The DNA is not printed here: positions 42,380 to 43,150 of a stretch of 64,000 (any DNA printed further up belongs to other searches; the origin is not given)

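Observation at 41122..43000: LicD transferase + TagD-like cytidylyltransferase + truncated pyruvate-kinase barrel: candidate CDP-activated phospho-substituent pathway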

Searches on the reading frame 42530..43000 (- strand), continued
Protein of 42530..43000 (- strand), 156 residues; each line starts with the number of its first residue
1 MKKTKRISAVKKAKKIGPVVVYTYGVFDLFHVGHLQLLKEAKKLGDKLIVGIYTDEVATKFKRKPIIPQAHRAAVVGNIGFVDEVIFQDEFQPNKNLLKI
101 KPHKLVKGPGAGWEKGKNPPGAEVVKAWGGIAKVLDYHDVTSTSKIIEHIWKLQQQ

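Call 55: find_homologous_proteins(query=A3, max_evalue=0.00001)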
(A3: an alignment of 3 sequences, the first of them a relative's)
Query A3 (3 sequences) (178 aa, profile of the alignment): 1768 proteins with E <= 0.00001 among 8000 candidates; the best 120 are listed.
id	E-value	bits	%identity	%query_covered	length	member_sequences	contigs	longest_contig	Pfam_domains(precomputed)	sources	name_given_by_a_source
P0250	5.2e-99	347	57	100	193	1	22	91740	-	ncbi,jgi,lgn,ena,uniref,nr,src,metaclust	ncbi:hypothetical protein A2662_02520 [Candidatus Giovannonibacteria bacterium RIFCSPHIGHO2_01_FULL_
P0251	3.5e-97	341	56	100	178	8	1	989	-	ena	-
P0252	7.9e-97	340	100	100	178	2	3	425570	-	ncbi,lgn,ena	-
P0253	2.1e-93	329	61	100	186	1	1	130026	-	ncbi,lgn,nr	ncbi:MAG: aldolase/citrate lyase family protein [bacterium]|nr:aldolase/citrate lyase family protein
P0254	5.1e-91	321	57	100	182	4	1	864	-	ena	-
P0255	5.6e-91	321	57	100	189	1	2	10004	-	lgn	-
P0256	4.2e-90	318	52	100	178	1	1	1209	-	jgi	-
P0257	7.7e-90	317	52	100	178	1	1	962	-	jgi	-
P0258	1.5e-89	316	54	99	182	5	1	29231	-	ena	-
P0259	5.2e-88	311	53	100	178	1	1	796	-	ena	-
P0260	1.1e-86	307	56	100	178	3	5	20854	-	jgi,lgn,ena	-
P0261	2.9e-85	302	52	100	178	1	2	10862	-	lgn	-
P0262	5.0e-85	302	77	99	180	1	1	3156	-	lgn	-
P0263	6.5e-84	298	60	100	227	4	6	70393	-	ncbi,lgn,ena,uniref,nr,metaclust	ncbi:MAG: hypothetical protein A2672_03265 [Candidatus Wildermuthbacteria bacterium RIFCSPHIGHO2_01_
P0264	1.1e-83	297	57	100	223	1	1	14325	-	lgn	-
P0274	2.9e-81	289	55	100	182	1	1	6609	PF03328.21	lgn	-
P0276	9.4e-81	288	66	100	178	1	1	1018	PF03328.21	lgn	-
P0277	2.7e-80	286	53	100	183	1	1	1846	PF03328.21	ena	-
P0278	4.5e-80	285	54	100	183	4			PF03328.21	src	-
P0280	1.5e-79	284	52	100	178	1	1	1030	PF03328.21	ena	-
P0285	4.0e-79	282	65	99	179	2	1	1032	PF03328.21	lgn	-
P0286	4.4e-79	282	58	100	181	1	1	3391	PF03328.21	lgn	-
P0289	7.5e-79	281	54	99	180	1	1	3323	PF03328.21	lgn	-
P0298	2.3e-77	277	52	100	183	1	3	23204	PF03328.21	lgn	-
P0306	1.3e-75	271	53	99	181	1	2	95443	-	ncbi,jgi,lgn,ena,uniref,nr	ncbi:MAG: hypothetical protein COU35_03920 [Candidatus Magasanikbacteria bacterium CG10_big_fil_rev_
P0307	2.6e-75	270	53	99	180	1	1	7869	PF03328.21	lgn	-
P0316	9.3e-75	268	66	100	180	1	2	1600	PF03328.21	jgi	jgi:citrate lyase beta subunit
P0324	1.5e-73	264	55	98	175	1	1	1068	PF03328.21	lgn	-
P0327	5.4e-73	262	55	98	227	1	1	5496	PF00224.28,PF03328.21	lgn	-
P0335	2.4e-71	257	54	99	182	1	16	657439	-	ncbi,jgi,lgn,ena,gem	ncbi:MAG: hypothetical protein ABSF56_02030 [Minisyncoccia bacterium]|jgi:hypothetical protein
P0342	6.1e-69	249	53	98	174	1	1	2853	PF03328.21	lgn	-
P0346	9.9e-68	245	54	98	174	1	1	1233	PF03328.21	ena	-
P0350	3.3e-67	244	56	98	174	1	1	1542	PF03328.21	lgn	-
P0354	6.9e-67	242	57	98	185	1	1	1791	PF03328.21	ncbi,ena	-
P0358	5.7e-66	239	53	98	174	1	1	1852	PF03328.21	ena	-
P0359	2.6e-65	237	50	98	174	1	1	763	PF03328.21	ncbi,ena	-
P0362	2.9e-64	234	53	98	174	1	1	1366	PF00224.28,PF03328.21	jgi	-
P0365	5.2e-64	233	52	99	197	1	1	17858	-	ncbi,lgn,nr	ncbi:hypothetical protein HYZ98_04960 [Candidatus Peregrinibacteria bacterium]|nr:hypothetical prote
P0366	6.7e-64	233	54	99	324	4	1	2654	PF01467.33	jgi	jgi:rfaE bifunctional protein nucleotidyltransferase chain/domain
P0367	6.8e-64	233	53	98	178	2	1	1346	PF03328.21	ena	-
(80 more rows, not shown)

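Call 56: find_encoding_contigs(protein=P0335, flank=5000, max_places=2)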
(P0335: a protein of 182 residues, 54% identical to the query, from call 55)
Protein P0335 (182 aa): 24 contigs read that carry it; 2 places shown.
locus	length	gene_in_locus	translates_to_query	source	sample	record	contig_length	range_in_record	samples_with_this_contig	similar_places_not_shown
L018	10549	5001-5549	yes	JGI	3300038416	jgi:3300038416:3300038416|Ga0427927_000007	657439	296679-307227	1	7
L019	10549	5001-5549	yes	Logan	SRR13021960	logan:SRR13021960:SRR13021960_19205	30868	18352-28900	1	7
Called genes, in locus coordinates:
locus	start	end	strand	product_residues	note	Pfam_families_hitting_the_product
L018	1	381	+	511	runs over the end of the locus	-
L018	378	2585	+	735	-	PF13489:Methyltransf_23 (weak), PF13847:Methyltransf_31, PF08241:Methyltransf_11, PF08242:Methyltransf_12 (weak), PF13649:Methyltransf_25, PF09492:Pec_lyase (faint)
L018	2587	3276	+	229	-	PF08003:Methyltransf_9 (faint), PF13649:Methyltransf_25, PF13847:Methyltransf_31, PF08241:Methyltransf_11 (weak)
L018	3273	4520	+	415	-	PF04464:Glyphos_transf (weak)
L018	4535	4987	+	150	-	PF01467:CTP_transf_like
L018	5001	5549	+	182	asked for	-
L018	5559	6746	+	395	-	PF13439:Glyco_transf_4, PF13579:Glyco_trans_4_4, PF00534:Glycos_transf_1 (weak)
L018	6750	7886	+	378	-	PF02350:Epimerase_2, PF13439:Glyco_transf_4 (faint), PF13579:Glyco_trans_4_4 (weak)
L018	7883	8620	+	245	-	PF08241:Methyltransf_11 (weak)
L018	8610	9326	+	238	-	PF13489:Methyltransf_23, PF01209:Ubie_methyltran (weak), PF13847:Methyltransf_31, PF08241:Methyltransf_11, PF08242:Methyltransf_12, PF13649:Methyltransf_25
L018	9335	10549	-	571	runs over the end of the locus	-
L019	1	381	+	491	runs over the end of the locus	-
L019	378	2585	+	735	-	PF13489:Methyltransf_23 (weak), PF13847:Methyltransf_31, PF08241:Methyltransf_11, PF08242:Methyltransf_12 (weak), PF13649:Methyltransf_25, PF09492:Pec_lyase (faint)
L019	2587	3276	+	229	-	PF08003:Methyltransf_9 (faint), PF13649:Methyltransf_25, PF13847:Methyltransf_31, PF08241:Methyltransf_11 (weak)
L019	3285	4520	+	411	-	PF04464:Glyphos_transf (weak)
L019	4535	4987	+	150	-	PF01467:CTP_transf_like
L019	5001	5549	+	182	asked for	-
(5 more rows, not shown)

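Call 57: find_encoding_contigs(protein=P0306, flank=5000, max_places=1)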
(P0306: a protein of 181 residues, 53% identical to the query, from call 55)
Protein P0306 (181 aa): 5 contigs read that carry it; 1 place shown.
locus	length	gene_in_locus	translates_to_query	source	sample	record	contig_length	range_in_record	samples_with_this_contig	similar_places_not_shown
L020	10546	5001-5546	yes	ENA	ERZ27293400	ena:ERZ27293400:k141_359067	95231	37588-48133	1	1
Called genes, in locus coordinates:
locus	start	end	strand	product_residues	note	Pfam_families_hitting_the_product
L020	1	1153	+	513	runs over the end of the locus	-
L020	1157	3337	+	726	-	PF13489:Methyltransf_23, PF13847:Methyltransf_31, PF08241:Methyltransf_11, PF13649:Methyltransf_25, PF25840:Ulvan_lyase_N (weak)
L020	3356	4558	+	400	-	PF04464:Glyphos_transf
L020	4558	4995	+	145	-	PF01467:CTP_transf_like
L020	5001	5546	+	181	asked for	-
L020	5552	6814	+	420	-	PF00999:Na_H_Exchanger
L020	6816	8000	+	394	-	-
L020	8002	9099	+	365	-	PF02350:Epimerase_2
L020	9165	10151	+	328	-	PF01370:Epimerase, PF02719:Polysacc_synt_2, PF04321:RmlD_sub_bind, PF08659:KR, PF01073:3Beta_HSD, PF07993:NAD_binding_4 (weak), PF13460:NAD_binding_10, PF16363:GDP_Man_Dehyd, +1 more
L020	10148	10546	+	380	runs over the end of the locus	PF01041:DegT_DnrJ_EryC1, PF00155:Aminotran_1_2, PF00266:Aminotran_5 (weak), PF01053:Cys_Met_Meta_PP, PF01212:Beta_elim_lyase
